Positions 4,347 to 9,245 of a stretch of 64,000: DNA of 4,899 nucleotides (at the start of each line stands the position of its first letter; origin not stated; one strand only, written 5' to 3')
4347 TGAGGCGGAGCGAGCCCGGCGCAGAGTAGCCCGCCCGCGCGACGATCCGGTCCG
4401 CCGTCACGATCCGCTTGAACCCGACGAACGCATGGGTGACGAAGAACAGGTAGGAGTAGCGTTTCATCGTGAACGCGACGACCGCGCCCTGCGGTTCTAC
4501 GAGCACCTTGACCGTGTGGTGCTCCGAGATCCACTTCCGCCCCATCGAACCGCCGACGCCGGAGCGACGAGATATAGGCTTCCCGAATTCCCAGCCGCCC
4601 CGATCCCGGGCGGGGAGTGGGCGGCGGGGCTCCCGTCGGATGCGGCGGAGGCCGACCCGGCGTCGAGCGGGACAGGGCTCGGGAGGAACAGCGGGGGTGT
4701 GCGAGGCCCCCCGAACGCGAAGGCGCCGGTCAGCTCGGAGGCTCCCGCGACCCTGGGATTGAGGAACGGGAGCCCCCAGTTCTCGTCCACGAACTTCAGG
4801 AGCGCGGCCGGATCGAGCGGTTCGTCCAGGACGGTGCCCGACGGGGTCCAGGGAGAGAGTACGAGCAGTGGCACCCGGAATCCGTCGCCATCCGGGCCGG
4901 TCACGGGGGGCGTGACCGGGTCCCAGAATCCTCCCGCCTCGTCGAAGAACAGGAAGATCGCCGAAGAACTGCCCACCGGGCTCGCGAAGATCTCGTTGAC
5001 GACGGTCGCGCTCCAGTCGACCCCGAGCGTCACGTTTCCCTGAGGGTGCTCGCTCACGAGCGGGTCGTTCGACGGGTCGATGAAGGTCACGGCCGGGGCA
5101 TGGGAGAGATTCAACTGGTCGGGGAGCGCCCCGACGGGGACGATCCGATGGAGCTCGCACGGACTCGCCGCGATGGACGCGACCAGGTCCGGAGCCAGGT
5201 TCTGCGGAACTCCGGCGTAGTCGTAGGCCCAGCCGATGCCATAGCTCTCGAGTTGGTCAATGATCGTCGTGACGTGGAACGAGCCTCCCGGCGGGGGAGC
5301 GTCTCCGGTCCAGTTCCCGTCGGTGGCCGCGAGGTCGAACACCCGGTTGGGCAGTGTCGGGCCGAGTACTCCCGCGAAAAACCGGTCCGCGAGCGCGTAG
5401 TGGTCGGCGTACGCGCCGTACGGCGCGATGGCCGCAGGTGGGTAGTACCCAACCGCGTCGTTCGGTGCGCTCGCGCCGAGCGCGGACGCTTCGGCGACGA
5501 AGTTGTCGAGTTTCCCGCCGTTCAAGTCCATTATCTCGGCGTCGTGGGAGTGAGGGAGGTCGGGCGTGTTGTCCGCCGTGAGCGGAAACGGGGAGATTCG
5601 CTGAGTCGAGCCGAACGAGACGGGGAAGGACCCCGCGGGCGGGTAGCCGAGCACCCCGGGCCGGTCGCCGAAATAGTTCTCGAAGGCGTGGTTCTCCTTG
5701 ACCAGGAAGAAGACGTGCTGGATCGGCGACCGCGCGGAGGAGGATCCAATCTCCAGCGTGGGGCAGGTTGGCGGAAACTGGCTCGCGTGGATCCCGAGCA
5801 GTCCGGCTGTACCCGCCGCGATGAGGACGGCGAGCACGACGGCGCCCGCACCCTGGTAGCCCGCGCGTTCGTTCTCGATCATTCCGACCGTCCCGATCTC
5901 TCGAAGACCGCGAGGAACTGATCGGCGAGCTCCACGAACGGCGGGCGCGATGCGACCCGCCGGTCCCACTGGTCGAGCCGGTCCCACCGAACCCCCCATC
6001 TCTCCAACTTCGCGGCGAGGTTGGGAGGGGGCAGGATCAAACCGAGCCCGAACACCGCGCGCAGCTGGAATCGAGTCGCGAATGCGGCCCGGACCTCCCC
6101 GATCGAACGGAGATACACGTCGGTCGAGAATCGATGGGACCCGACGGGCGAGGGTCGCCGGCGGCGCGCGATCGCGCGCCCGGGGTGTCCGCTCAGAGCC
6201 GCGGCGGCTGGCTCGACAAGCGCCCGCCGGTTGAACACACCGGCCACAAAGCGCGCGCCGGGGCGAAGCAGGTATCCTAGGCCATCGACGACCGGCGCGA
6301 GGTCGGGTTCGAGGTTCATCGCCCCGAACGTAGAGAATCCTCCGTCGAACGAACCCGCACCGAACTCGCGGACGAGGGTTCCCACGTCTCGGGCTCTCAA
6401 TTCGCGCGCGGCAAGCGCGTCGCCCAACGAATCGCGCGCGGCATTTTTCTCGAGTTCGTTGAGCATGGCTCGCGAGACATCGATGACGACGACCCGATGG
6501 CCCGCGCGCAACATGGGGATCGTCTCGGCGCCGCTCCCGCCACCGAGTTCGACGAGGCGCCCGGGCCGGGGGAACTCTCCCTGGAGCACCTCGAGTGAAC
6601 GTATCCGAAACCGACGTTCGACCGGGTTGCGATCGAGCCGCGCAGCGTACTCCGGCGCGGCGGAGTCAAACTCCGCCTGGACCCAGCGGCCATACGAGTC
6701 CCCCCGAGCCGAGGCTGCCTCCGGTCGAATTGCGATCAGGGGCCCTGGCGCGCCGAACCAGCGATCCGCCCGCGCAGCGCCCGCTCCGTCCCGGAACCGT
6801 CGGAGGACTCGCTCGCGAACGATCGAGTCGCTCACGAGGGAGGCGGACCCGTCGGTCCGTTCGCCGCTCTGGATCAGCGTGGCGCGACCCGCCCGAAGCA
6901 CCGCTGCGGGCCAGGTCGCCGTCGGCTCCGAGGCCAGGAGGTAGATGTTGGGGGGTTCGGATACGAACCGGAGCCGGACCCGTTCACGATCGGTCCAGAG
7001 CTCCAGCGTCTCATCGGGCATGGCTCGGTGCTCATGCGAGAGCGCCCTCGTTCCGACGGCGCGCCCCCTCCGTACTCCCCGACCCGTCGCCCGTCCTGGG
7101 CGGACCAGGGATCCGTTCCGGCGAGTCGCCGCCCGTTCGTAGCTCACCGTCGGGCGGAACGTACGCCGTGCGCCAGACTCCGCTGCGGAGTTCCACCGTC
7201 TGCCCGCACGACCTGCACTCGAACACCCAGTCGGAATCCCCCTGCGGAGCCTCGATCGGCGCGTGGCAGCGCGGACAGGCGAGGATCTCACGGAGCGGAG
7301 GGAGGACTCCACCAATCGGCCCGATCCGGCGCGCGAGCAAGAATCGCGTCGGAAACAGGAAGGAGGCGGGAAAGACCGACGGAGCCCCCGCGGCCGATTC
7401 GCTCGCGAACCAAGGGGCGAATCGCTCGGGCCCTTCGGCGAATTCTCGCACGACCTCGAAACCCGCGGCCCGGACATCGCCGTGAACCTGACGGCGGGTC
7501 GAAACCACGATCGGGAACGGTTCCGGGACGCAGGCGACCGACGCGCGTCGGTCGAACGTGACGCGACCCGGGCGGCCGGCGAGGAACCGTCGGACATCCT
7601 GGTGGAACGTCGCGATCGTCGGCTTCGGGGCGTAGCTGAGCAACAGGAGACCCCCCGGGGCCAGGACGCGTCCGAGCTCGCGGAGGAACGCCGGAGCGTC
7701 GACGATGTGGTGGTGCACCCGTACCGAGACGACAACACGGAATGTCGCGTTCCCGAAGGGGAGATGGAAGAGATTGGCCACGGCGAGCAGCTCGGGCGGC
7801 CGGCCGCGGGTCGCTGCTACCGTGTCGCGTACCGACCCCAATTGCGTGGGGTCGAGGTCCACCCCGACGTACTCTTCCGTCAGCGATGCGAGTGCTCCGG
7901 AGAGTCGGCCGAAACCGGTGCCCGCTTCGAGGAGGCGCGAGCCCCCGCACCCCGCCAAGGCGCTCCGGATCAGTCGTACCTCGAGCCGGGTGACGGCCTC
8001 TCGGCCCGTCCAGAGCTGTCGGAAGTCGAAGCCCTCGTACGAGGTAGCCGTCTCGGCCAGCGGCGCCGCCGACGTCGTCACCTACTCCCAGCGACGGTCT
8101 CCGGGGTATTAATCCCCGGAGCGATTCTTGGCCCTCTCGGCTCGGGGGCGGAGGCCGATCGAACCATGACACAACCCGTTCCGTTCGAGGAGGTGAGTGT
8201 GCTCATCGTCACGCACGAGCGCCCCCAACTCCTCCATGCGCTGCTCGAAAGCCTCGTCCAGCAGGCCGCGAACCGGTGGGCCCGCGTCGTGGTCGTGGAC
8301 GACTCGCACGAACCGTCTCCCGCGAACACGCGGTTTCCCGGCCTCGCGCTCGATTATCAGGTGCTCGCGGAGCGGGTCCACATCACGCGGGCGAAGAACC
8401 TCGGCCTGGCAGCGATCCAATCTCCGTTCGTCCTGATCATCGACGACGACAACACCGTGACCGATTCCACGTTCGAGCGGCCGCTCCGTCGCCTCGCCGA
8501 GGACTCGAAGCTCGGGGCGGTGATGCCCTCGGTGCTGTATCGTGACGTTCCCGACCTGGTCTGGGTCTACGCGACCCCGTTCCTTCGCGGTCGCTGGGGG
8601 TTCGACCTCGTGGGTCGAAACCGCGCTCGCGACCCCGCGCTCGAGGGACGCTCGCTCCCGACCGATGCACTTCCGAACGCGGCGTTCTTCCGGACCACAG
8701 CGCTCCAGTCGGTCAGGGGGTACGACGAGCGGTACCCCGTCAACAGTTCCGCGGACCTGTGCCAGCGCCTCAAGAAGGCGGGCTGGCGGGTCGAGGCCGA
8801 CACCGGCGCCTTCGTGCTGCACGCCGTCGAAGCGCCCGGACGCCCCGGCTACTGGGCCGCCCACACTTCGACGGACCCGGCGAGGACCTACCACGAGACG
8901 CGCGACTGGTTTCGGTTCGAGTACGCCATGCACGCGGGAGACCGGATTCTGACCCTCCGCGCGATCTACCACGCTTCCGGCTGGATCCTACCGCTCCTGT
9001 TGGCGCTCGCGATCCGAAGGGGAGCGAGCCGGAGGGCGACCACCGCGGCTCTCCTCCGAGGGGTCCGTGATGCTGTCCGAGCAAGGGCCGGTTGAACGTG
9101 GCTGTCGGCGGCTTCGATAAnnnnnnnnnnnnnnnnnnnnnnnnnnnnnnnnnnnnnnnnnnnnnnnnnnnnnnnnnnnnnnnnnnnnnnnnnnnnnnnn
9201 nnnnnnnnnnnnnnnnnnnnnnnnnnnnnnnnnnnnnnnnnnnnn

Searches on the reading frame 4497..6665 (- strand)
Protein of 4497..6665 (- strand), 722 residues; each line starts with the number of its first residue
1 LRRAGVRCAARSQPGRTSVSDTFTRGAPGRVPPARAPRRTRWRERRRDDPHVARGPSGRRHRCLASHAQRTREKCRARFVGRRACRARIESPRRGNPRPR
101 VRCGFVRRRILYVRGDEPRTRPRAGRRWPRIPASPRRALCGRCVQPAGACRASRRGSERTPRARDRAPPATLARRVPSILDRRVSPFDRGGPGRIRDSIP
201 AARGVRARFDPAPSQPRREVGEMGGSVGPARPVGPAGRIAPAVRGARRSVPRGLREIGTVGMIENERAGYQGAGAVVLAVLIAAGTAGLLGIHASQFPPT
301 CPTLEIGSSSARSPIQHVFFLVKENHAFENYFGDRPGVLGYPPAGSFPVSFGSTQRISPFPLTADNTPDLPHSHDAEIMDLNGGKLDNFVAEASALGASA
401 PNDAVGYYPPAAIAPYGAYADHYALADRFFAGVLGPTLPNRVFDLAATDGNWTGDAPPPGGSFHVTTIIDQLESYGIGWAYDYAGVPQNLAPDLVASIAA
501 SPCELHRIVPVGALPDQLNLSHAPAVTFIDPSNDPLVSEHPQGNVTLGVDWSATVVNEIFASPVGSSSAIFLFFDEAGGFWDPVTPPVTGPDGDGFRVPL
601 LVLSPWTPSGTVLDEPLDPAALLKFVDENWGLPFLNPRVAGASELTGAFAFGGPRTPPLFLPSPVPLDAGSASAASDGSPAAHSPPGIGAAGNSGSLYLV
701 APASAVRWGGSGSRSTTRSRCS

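Call 40: search_protein_families(library=pfam, proteins=[window:4497-6665:-], max_evalue=0.001)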
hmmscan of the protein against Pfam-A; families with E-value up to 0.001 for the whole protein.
window:4497-6665:- (722 aa): 1 family
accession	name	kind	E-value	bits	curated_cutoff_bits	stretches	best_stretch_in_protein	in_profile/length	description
PF04185.19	Phosphoesterase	-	4.4e-51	174.6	23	1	315-633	1-356/356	Phosphoesterase family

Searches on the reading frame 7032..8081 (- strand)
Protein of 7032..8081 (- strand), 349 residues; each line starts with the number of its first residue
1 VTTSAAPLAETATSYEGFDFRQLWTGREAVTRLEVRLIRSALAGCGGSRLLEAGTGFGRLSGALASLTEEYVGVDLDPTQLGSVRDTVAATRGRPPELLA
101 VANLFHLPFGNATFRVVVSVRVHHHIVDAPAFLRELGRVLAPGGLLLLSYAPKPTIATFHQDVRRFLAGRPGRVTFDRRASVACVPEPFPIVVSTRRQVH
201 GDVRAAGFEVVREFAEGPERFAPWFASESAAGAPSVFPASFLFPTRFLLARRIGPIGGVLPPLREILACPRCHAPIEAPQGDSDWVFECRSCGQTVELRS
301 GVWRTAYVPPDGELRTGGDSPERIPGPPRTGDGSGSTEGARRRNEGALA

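Call 40: search_protein_families(library=pfam, proteins=[window:7032-8081:-], max_evalue=0.001)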
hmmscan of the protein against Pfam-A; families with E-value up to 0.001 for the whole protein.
window:7032-8081:- (349 aa): 5 families
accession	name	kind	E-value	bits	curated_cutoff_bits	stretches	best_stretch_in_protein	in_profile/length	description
PF08241.18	Methyltransf_11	-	3.4e-16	60.1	21.2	1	51-147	1-94/95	Methyltransferase domain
PF13649.12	Methyltransf_25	-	2.4e-13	51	27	1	51-144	2-97/97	Methyltransferase domain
PF08242.18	Methyltransf_12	-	1.2e-11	45.7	30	1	51-146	1-98/98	Methyltransferase domain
PF13489.12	Methyltransf_23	-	4.3e-10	40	27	1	47-161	23-124/164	Methyltransferase domain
PF13847.12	Methyltransf_31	-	5.4e-08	33.1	27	1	47-152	4-113/145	Methyltransferase domain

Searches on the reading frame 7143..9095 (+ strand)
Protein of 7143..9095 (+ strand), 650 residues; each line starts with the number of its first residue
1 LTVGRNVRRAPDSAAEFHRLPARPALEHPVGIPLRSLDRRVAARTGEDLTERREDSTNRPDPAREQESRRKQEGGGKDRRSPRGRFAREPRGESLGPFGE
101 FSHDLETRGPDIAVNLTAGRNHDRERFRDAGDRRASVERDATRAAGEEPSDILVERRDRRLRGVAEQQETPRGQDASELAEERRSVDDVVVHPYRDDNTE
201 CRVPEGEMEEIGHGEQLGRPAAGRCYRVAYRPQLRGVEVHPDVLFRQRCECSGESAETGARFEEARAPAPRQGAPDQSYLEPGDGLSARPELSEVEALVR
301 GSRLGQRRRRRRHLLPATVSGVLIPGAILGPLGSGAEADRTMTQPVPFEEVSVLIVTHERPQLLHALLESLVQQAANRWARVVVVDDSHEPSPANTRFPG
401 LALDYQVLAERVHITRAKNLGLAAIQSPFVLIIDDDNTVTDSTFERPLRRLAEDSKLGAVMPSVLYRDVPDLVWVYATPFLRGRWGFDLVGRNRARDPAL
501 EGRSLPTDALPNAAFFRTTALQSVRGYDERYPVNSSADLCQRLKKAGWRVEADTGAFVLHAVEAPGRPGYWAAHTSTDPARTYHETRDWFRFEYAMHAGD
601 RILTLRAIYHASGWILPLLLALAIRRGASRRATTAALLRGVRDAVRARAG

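Call 40: search_protein_families(library=pfam, proteins=[window:7143-9095:+], max_evalue=0.001)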
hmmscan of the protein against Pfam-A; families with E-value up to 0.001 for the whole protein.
window:7143-9095:+ (650 aa): 3 families
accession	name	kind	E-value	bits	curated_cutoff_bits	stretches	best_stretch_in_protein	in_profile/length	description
PF00535.33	Glycos_transf_2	-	3.3e-10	40.6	23.3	1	352-475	1-127/168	Glycosyl transferase family 2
PF13641.12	Glyco_tranf_2_3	-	3.8e-08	34.1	27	1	351-561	3-212/230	Glycosyltransferase like family 2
PF13632.12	Glyco_trans_2_3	-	0.0001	22.6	27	1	429-556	1-119/198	Glycosyl transferase family group 2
